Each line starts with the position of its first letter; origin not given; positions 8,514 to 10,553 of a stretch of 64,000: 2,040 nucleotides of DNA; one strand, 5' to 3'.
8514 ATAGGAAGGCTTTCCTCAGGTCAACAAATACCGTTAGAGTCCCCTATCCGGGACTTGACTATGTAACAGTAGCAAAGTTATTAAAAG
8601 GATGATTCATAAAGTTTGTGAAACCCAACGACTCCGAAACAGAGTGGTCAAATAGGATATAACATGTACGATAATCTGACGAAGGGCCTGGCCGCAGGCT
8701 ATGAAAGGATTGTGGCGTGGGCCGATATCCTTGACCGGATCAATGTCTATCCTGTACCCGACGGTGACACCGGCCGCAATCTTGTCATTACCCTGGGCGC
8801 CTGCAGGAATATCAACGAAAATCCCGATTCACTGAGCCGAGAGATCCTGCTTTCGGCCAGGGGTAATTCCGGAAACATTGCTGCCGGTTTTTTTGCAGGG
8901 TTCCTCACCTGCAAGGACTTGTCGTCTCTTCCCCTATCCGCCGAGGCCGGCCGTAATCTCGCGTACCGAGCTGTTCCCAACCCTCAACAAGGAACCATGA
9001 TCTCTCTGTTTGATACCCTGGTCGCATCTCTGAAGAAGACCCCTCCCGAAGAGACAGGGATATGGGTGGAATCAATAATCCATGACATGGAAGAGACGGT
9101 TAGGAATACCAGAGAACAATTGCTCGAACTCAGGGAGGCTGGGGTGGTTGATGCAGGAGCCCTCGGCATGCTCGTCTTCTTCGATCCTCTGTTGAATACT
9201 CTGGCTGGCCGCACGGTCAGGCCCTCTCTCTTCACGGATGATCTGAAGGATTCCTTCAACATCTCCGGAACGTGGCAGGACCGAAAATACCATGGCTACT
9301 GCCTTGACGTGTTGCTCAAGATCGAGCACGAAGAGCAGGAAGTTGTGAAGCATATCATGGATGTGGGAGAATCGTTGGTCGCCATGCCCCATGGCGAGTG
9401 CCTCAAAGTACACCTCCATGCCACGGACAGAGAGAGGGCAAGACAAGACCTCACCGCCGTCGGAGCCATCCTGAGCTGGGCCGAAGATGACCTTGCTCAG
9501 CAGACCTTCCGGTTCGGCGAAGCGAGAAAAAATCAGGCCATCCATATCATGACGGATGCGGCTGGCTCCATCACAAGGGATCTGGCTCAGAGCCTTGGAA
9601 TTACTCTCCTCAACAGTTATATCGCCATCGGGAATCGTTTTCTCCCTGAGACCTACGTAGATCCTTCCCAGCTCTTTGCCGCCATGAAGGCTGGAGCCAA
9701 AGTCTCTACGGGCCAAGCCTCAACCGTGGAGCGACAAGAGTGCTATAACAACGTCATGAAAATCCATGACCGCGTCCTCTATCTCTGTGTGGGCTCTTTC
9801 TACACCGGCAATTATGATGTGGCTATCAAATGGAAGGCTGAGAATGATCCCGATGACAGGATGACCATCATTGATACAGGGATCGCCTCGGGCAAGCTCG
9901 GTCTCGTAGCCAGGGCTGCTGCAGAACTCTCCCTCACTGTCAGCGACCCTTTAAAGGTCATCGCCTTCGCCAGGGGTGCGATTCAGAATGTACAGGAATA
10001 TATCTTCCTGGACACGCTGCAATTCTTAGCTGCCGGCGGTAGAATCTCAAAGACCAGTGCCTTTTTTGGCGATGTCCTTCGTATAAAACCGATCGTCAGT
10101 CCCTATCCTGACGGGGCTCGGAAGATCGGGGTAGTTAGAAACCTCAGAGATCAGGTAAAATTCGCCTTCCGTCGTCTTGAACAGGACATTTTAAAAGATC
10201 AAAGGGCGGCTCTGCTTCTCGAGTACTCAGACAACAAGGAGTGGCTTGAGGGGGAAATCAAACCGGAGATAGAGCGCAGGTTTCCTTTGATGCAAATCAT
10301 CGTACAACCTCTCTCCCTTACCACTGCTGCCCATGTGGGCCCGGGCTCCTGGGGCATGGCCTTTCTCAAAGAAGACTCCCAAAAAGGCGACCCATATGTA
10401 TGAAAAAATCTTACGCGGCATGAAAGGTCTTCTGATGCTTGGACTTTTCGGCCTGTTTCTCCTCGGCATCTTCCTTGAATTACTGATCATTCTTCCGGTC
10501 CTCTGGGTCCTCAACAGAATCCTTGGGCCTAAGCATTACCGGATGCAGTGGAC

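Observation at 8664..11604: FakA-like fatty-acid kinase and a PlsC-hotdog fusion inside the cluster, with overlapping reading frames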

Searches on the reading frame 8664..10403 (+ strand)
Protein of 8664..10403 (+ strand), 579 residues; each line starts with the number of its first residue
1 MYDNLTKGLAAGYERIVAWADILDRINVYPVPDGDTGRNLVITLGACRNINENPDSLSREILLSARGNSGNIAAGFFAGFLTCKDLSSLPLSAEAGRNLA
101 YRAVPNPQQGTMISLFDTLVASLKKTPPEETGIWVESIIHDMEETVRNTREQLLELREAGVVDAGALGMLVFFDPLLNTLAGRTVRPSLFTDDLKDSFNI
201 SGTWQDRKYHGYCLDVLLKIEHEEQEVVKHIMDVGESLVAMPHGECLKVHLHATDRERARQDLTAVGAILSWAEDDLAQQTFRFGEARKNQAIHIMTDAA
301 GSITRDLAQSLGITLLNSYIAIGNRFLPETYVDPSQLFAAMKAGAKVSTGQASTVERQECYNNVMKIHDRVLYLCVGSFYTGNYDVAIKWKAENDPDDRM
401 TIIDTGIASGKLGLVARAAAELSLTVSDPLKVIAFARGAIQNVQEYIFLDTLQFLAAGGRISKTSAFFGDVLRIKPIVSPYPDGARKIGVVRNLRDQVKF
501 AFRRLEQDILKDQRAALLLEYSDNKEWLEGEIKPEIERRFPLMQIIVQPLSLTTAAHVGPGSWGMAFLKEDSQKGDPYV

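Call 5: search_protein_families(library=pfam, proteins=[window:8664-10403:+], max_evalue=0.01)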
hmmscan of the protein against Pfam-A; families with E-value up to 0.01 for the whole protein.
window:8664-10403:+ (579 aa): 3 families
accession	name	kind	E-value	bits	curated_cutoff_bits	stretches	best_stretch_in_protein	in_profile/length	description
PF02645.21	DegV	-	4.1e-39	135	27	1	293-569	2-279/280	Uncharacterised protein, DegV family COG1307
PF02734.22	Dak2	-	8.8e-15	55.5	27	1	30-176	1-172/174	DAK2 domain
PF21645.3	FakA-like_M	-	1.8e-07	31.3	24.9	1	211-281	3-77/80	Fatty acid kinase subunit A-like, middle domain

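Call 6: search_protein_families(library=ncbifam, proteins=[window:8664-10403:+], max_evalue=0.01)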
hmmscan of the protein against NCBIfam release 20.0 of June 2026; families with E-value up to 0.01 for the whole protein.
window:8664-10403:+ (579 aa): 4 families
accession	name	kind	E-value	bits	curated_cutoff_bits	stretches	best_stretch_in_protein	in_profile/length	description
TIGR03599.1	YloV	subfamily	2.6e-46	158.3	396.1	1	9-316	5-338/530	DAK2 domain fusion protein YloV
TIGR00762.1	DegV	domain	1.7e-43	148.8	99.7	1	293-567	1-275/276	DegV family EDD domain-containing protein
NF038248.1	FakA_VfrB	equivalog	2.6e-30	105.4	975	1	12-254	15-284/549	fatty acid kinase catalytic subunit FakA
NF038249.1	fatty_FakB1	equivalog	5.6e-13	48.7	350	1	293-569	3-281/286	fatty acid kinase binding subunit FakB1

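Call 9: find_homologous_proteins(query=window:8664-10403:+, max_evalue=0.00001)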
Query window:8664-10403:+ (579 aa): 7611 proteins with E <= 0.00001 among 8000 candidates; the best 120 are listed.
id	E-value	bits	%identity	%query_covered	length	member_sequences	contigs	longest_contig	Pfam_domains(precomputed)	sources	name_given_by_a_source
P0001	0.0e+0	1246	95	100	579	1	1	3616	PF21645.4,PF02734.23,PF02645.22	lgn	-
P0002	0.0e+0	1230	94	99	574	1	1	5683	PF21645.4,PF02734.23,PF02645.22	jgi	jgi:DegV family protein with EDD domain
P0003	0.0e+0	1212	93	100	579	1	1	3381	PF21645.4,PF02734.23,PF02645.22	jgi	jgi:DegV family protein with EDD domain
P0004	0.0e+0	1211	92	100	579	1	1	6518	PF21645.4,PF02734.23,PF02645.22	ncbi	-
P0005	0.0e+0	1206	92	100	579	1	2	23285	PF21645.4,PF02734.23,PF02645.22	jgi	jgi:hypothetical protein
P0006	0.0e+0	1204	92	100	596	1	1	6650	PF21645.4,PF02734.23,PF02645.22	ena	-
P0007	0.0e+0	1202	92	100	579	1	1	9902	PF21645.4,PF02734.23,PF02645.22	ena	-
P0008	0.0e+0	1197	91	100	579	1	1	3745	PF21645.4,PF02734.23,PF02645.22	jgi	jgi:DegV family protein with EDD domain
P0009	0.0e+0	1196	91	100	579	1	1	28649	PF21645.4,PF02734.23,PF02645.22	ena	-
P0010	0.0e+0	1196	91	100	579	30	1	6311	PF21645.4,PF02734.23,PF02645.22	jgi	-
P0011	0.0e+0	1196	91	100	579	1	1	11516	PF21645.4,PF02734.23,PF02645.22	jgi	jgi:DegV family protein with EDD domain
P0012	0.0e+0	1195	90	100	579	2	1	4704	PF21645.4,PF02734.23,PF02645.22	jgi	-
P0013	0.0e+0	1194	91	100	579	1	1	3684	PF21645.4,PF02734.23,PF02645.22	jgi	jgi:DegV family protein with EDD domain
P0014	0.0e+0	1193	90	100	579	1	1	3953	PF21645.4,PF02734.23,PF02645.22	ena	-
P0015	0.0e+0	1192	90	100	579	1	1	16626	PF21645.4,PF02734.23,PF02645.22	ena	-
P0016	0.0e+0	1191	90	100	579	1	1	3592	PF21645.4,PF02734.23,PF02645.22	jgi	-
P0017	0.0e+0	1189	90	100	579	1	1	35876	PF21645.4,PF02734.23,PF02645.22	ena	-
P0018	0.0e+0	1189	90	100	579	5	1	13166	PF21645.4,PF02734.23,PF02645.22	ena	-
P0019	0.0e+0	1184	89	100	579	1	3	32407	PF21645.4,PF02734.23,PF02645.22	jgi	jgi:DegV family protein with EDD domain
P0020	0.0e+0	1184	90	100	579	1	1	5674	PF21645.4,PF02734.23,PF02645.22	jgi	jgi:DegV family protein with EDD domain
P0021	0.0e+0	1179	89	100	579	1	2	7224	PF21645.4,PF02734.23,PF02645.22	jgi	jgi:DegV family protein with EDD domain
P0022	0.0e+0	1178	89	100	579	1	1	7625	PF21645.4,PF02734.23,PF02645.22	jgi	-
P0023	0.0e+0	1177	91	99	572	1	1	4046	PF21645.4,PF02734.23,PF02645.22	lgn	-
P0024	0.0e+0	1176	89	100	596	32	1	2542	PF21645.4,PF02734.23,PF02645.22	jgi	jgi:DegV family protein with EDD domain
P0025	0.0e+0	1175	89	100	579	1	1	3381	PF21645.4,PF02734.23,PF02645.22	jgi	-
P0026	0.0e+0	1174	90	99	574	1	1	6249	PF21645.4,PF02734.23,PF02645.22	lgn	-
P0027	0.0e+0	1174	89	100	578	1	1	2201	PF21645.4,PF02734.23,PF02645.22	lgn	-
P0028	0.0e+0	1173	90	99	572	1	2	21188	PF21645.4,PF02734.23,PF02645.22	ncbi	-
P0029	0.0e+0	1171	89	100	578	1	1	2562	PF21645.4,PF02734.23,PF02645.22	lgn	-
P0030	0.0e+0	1169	88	100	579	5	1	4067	PF21645.4,PF02734.23,PF02645.22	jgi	-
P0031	0.0e+0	1168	89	100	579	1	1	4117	PF21645.4,PF02734.23,PF02645.22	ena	-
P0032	0.0e+0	1168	90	99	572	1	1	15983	PF21645.4,PF02734.23,PF02645.22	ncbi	-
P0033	0.0e+0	1168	89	100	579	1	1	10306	PF21645.4,PF02734.23,PF02645.22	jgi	jgi:uncharacterized protein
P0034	0.0e+0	1164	88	100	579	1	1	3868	PF21645.4,PF02734.23,PF02645.22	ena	-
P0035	0.0e+0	1163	88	100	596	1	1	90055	PF21645.4,PF02734.23,PF02645.22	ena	-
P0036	0.0e+0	1163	88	100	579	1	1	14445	PF21645.4,PF02734.23,PF02645.22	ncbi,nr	ncbi:MAG: DegV family EDD domain-containing protein [Desulfobacterales bacterium]|nr:DegV family EDD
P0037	0.0e+0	1161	88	100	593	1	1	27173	PF21645.4,PF02734.23,PF02645.22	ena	-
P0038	0.0e+0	1161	88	100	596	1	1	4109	PF21645.4,PF02734.23,PF02645.22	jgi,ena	-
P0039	0.0e+0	1161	88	100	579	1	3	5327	PF21645.4,PF02734.23,PF02645.22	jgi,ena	-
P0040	0.0e+0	1161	88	100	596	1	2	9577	PF21645.4,PF02734.23,PF02645.22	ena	-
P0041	0.0e+0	1160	87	100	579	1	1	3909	PF21645.4,PF02734.23,PF02645.22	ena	-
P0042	0.0e+0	1159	88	100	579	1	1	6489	PF21645.4,PF02734.23,PF02645.22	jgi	-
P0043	0.0e+0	1159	88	100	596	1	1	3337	PF21645.4,PF02734.23,PF02645.22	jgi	-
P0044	0.0e+0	1159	87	100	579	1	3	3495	PF21645.4,PF02734.23,PF02645.22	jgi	-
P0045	0.0e+0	1158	87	100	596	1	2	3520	PF21645.4,PF02734.23,PF02645.22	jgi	jgi:hypothetical protein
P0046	0.0e+0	1158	87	100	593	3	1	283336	PF21645.4,PF02734.23,PF02645.22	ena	-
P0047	0.0e+0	1157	89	99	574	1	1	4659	PF21645.4,PF02734.23,PF02645.22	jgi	jgi:hypothetical protein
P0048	0.0e+0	1157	87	100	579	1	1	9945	PF21645.4,PF02734.23,PF02645.22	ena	-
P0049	0.0e+0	1157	87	100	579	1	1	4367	PF21645.4,PF02734.23,PF02645.22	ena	-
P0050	0.0e+0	1157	87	100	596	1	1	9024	PF21645.4,PF02734.23,PF02645.22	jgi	jgi:hypothetical protein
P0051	0.0e+0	1156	87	100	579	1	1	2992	PF21645.4,PF02734.23,PF02645.22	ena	-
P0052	0.0e+0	1156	87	100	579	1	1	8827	PF21645.4,PF02734.23,PF02645.22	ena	-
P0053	0.0e+0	1156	87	100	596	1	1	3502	PF21645.4,PF02734.23,PF02645.22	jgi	-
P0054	0.0e+0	1154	87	100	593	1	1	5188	PF21645.4,PF02734.23,PF02645.22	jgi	-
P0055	0.0e+0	1154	87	100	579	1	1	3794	PF21645.4,PF02734.23,PF02645.22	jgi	-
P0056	0.0e+0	1153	89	99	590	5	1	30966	PF21645.4,PF02734.23,PF02645.22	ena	-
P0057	0.0e+0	1153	87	100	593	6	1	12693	PF21645.4,PF02734.23,PF02645.22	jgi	jgi:DegV family protein with EDD domain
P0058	0.0e+0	1153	87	100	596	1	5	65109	PF21645.4,PF02734.23,PF02645.22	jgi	jgi:DegV family protein with EDD domain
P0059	0.0e+0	1152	87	100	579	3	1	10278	PF21645.4,PF02734.23,PF02645.22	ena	-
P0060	0.0e+0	1152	87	100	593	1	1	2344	PF21645.4,PF02734.23,PF02645.22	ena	-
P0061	0.0e+0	1152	87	100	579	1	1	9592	PF21645.4,PF02734.23,PF02645.22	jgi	-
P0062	0.0e+0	1150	88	99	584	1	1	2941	PF21645.4,PF02734.23,PF02645.22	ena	-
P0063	0.0e+0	1150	87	100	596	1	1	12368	PF21645.4,PF02734.23,PF02645.22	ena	-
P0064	0.0e+0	1150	87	100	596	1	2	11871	PF21645.4,PF02734.23,PF02645.22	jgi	jgi:hypothetical protein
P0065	0.0e+0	1149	87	100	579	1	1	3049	PF21645.4,PF02734.23,PF02645.22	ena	-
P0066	0.0e+0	1148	87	100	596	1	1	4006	PF21645.4,PF02734.23,PF02645.22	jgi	jgi:DegV family protein with EDD domain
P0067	0.0e+0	1145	87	100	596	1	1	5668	PF21645.4,PF02734.23,PF02645.22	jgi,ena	-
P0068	0.0e+0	1145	86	100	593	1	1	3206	PF21645.4,PF02734.23,PF02645.22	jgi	jgi:DegV family protein with EDD domain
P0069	0.0e+0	1144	88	99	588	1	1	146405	PF21645.4,PF02734.23,PF02645.22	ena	-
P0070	0.0e+0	1144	87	100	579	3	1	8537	PF21645.4,PF02734.23,PF02645.22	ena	-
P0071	0.0e+0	1144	87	100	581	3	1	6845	PF21645.4,PF02734.23,PF02645.22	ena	-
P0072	0.0e+0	1142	86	100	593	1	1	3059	PF21645.4,PF02734.23,PF02645.22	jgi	jgi:DegV family protein with EDD domain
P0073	0.0e+0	1142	86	100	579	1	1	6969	PF21645.4,PF02734.23,PF02645.22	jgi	-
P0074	0.0e+0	1140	85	100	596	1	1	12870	PF21645.4,PF02734.23,PF02645.22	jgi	jgi:DegV family protein with EDD domain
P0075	0.0e+0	1139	86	100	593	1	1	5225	PF21645.4,PF02734.23,PF02645.22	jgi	jgi:DegV family protein with EDD domain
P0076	0.0e+0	1139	86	100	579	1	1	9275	PF21645.4,PF02734.23,PF02645.22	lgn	-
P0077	0.0e+0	1139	86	100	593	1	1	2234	PF21645.4,PF02734.23,PF02645.22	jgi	jgi:DegV family protein with EDD domain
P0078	0.0e+0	1138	85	100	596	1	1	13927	PF21645.4,PF02734.23,PF02645.22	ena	-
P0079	0.0e+0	1138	86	100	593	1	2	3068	PF21645.4,PF02734.23,PF02645.22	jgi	jgi:DegV family protein with EDD domain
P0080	0.0e+0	1137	85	100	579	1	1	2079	PF21645.4,PF02734.23,PF02645.22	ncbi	-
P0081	0.0e+0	1136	86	99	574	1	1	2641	PF21645.4,PF02734.23,PF02645.22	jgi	-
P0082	0.0e+0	1136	85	100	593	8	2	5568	PF21645.4,PF02734.23,PF02645.22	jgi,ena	-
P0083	0.0e+0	1135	85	100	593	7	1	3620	PF21645.4,PF02734.23,PF02645.22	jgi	jgi:DegV family protein with EDD domain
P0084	0.0e+0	1135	86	100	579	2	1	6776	PF21645.4,PF02734.23,PF02645.22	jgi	-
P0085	0.0e+0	1135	86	100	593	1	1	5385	PF21645.4,PF02734.23,PF02645.22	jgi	jgi:DegV family protein with EDD domain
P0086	0.0e+0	1134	86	100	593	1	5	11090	PF21645.4,PF02734.23,PF02645.22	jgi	jgi:DegV family protein with EDD domain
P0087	0.0e+0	1134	85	100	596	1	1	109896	PF21645.4,PF02734.23,PF02645.22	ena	-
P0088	0.0e+0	1133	85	100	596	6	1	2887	PF21645.4,PF02734.23,PF02645.22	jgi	jgi:DegV family protein with EDD domain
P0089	0.0e+0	1132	85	100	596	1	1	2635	PF21645.4,PF02734.23,PF02645.22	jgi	jgi:uncharacterized protein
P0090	0.0e+0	1132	86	100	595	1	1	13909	PF21645.4,PF02734.23,PF02645.22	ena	-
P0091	0.0e+0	1132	86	100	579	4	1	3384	PF21645.4,PF02734.23,PF02645.22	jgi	jgi:DegV family protein with EDD domain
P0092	0.0e+0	1129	85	100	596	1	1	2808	PF21645.4,PF02734.23,PF02645.22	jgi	jgi:hypothetical protein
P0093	0.0e+0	1127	85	100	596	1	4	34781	PF21645.4,PF02734.23,PF02645.22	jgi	jgi:DegV family protein with EDD domain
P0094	0.0e+0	1126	84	100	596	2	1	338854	PF21645.4,PF02734.23,PF02645.22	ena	-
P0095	0.0e+0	1125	86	99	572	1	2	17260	PF21645.4,PF02734.23,PF02645.22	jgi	jgi:DegV family protein with EDD domain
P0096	0.0e+0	1124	85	99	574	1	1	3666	PF21645.4,PF02734.23,PF02645.22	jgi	jgi:DegV family protein with EDD domain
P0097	0.0e+0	1124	86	99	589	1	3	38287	PF21645.4,PF02734.23,PF02645.22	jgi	jgi:DegV family protein with EDD domain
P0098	0.0e+0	1123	86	100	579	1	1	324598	PF21645.4,PF02734.23,PF02645.22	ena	-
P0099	0.0e+0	1123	85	100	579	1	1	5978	PF21645.4,PF02734.23,PF02645.22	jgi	jgi:DegV family protein with EDD domain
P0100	0.0e+0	1121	86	99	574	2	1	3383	PF21645.4,PF02734.23,PF02645.22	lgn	-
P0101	0.0e+0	1119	84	100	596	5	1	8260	PF21645.4,PF02734.23,PF02645.22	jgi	jgi:DegV family protein with EDD domain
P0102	0.0e+0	1118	85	98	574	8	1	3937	PF21645.4,PF02734.23,PF02645.22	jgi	jgi:DegV family protein with EDD domain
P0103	0.0e+0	1116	84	100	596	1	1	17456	PF21645.4,PF02734.23,PF02645.22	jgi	jgi:DegV family protein with EDD domain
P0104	0.0e+0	1116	83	100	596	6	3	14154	PF21645.4,PF02734.23,PF02645.22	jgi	jgi:DegV family protein with EDD domain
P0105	0.0e+0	1116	85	100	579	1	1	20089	PF21645.4,PF02734.23,PF02645.22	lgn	-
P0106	0.0e+0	1113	84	100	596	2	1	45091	PF21645.4,PF02734.23,PF02645.22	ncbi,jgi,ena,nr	ncbi:MAG TPA: DegV family protein [Thermodesulfobacteriota bacterium]|nr:DegV family protein [Thermo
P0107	0.0e+0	1113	83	100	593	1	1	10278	PF21645.4,PF02734.23,PF02645.22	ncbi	-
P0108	0.0e+0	1111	83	100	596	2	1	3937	PF21645.4,PF02734.23,PF02645.22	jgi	-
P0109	0.0e+0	1110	82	99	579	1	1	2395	PF21645.4,PF02734.23,PF02645.22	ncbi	-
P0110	0.0e+0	1105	83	100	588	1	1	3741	PF21645.4,PF02734.23,PF02645.22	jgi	jgi:DegV family protein with EDD domain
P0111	0.0e+0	1105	83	100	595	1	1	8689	PF21645.4,PF02734.23,PF02645.22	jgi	jgi:DegV family protein with EDD domain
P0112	0.0e+0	1105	83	100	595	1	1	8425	PF21645.4,PF02734.23,PF02645.22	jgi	jgi:DegV family protein with EDD domain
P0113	0.0e+0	1102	84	100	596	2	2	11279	PF21645.4,PF02734.23,PF02645.22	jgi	jgi:DegV family protein with EDD domain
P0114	0.0e+0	1099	83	100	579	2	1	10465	PF21645.4,PF02734.23,PF02645.22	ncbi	-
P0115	0.0e+0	1099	84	100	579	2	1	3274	PF21645.4,PF02734.23,PF02645.22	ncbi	-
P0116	0.0e+0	1098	83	100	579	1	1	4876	PF21645.4,PF02734.23,PF02645.22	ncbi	-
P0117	0.0e+0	1098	83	100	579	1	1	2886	PF21645.4,PF02734.23,PF02645.22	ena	-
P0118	0.0e+0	1096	83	100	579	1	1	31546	PF21645.4,PF02734.23,PF02645.22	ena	-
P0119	0.0e+0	1093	83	99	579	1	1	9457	PF21645.4,PF02734.23,PF02645.22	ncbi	-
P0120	0.0e+0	1091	83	100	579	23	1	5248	PF21645.4,PF02734.23,PF02645.22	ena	-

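Call 12: search_solved_structures(query=window:8664-10403:+, max_evalue=0.001, show_alignments=3)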
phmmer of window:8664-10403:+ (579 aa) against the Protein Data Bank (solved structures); distinct sequences matched with E-value up to 0.001: 25.
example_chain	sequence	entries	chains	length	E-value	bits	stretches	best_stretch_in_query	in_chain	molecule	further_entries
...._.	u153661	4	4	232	4.2e-24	88.1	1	12-186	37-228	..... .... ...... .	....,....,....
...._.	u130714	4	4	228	7.7e-24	87.3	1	12-185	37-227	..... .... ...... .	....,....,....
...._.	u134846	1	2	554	7.4e-23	84.1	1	12-280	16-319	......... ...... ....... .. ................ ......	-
1pzx_A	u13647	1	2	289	5.4e-22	81.2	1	293-569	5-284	Hypothetical protein APC36103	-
2dt8_A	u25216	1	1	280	1.7e-18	69.6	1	293-565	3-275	DegV family protein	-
3pl5_A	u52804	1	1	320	1.3e-15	60.1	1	288-564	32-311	Putative uncharacterized protein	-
7ed6_A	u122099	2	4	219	5.7e-15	58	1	19-171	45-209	Probable kinase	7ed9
1vpv_A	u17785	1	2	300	4.8e-14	54.9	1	341-566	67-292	UPF0230 protein TM1468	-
1mgp_A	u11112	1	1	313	5.7e-14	54.7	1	341-566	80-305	Hypothetical protein TM841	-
3fys_A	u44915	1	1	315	8.4e-12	47.6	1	288-567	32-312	Protein degV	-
4x9x_A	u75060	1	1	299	3.2e-11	45.7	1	295-569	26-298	DegV domain-containing protein MW1315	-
3lup_A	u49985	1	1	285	9e-08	34.2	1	335-513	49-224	DegV family protein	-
5woo_A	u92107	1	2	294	1.1e-07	34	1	291-568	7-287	EDD domain protein, DegV family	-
5uto_A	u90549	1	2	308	1.2e-07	33.9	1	291-568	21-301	EDD domain protein, DegV family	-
6alw_A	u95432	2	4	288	2e-07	33.1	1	293-568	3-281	EDD domain protein, DegV family | Fatty acid Kinase (Fak) B1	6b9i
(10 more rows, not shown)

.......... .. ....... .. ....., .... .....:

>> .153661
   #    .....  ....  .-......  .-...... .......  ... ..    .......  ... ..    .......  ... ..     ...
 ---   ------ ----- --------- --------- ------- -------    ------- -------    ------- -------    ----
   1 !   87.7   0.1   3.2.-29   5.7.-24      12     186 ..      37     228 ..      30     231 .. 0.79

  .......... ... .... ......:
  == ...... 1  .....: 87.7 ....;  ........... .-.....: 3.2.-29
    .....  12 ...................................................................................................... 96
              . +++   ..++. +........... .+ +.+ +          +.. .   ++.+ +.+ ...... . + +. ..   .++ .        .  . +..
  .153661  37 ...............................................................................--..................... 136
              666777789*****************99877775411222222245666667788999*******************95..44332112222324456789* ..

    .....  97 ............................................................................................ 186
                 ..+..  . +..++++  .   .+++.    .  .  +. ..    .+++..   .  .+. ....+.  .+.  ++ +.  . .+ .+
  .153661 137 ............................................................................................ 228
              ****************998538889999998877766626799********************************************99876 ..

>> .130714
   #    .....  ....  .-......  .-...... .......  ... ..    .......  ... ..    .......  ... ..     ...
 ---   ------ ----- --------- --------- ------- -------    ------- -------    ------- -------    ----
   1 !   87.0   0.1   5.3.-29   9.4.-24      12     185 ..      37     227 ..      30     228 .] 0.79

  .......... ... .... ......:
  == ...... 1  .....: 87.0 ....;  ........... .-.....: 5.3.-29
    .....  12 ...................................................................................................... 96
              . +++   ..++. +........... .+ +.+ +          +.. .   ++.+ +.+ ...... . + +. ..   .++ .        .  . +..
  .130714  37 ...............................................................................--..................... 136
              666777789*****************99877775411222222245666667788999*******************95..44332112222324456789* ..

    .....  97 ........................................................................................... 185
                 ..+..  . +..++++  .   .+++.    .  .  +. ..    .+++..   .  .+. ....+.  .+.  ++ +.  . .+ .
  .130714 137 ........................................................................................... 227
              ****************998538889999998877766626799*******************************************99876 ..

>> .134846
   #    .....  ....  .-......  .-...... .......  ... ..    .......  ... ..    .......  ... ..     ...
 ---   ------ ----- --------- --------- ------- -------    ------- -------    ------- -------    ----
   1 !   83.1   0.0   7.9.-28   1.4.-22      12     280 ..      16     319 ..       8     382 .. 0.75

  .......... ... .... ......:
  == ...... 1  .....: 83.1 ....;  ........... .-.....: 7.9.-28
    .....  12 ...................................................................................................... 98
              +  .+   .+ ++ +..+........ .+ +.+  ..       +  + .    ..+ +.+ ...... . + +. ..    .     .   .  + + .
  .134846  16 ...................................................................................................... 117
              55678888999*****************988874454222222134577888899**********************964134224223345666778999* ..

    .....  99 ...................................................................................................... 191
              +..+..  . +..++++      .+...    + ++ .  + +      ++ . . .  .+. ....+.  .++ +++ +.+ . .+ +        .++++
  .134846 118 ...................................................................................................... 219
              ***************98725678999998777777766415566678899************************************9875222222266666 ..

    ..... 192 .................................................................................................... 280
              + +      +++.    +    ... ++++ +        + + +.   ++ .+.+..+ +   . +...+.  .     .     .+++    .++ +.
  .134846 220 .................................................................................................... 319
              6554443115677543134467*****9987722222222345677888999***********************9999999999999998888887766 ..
